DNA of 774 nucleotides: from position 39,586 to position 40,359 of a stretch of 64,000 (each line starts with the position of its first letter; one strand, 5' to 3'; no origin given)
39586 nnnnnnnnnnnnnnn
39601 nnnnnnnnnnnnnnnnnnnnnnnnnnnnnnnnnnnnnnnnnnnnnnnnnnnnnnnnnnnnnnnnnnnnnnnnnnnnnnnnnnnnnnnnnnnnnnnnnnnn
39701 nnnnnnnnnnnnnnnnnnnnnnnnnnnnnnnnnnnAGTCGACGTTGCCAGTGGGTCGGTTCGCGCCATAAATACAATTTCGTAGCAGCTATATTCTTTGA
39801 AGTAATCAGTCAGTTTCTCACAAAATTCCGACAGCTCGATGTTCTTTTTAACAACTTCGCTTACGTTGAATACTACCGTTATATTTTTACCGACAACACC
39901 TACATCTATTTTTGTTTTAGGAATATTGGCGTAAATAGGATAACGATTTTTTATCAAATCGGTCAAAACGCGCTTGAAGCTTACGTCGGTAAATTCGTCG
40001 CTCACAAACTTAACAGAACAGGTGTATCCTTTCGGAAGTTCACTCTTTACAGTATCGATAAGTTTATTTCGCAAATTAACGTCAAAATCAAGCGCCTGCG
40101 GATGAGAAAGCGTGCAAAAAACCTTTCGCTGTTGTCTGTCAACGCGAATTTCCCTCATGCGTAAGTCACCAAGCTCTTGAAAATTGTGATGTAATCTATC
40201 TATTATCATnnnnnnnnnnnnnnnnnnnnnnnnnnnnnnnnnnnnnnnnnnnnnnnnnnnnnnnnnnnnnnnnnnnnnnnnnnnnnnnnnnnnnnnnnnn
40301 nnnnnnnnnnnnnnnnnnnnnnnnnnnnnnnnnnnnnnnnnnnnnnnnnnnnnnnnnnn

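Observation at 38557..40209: Stand-alone, catalytically dead PolC N-terminal/exonuclease module in the polC slot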

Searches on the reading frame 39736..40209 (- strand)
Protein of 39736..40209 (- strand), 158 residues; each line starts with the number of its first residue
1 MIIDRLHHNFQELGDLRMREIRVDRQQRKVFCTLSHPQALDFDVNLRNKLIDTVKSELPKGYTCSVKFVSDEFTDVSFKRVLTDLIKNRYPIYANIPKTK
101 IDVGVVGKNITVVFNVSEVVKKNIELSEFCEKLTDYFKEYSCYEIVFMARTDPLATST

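Call 86: predict_structure(alignment_id=A4)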
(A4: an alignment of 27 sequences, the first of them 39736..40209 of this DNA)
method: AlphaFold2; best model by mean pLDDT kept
length: 158 residues; sequences in the alignment: 27
mean_pLDDT: 95.0   pTM: 0.82
mean pLDDT of the five models: 95.0, 94.4, 93.8, 93.1, 92.5
residues with pLDDT >= 90: 151; 70-90: 4; 50-70: 3; < 50: 0
segments of 3 or more residues with pLDDT < 50: none
pLDDT, mean of each block of 10 residues (from residue 1): 93 94 96 96 97 95 96 96 96 95 97 97 97 96 97 80
secondary structure, 60 per line:
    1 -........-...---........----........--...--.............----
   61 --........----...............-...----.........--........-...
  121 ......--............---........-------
elements in order: H2-9 E17-24 E29-36 H44-56 E63-70 H75-89 E101-106 E109-116 H118-126 H129-140 E144-151
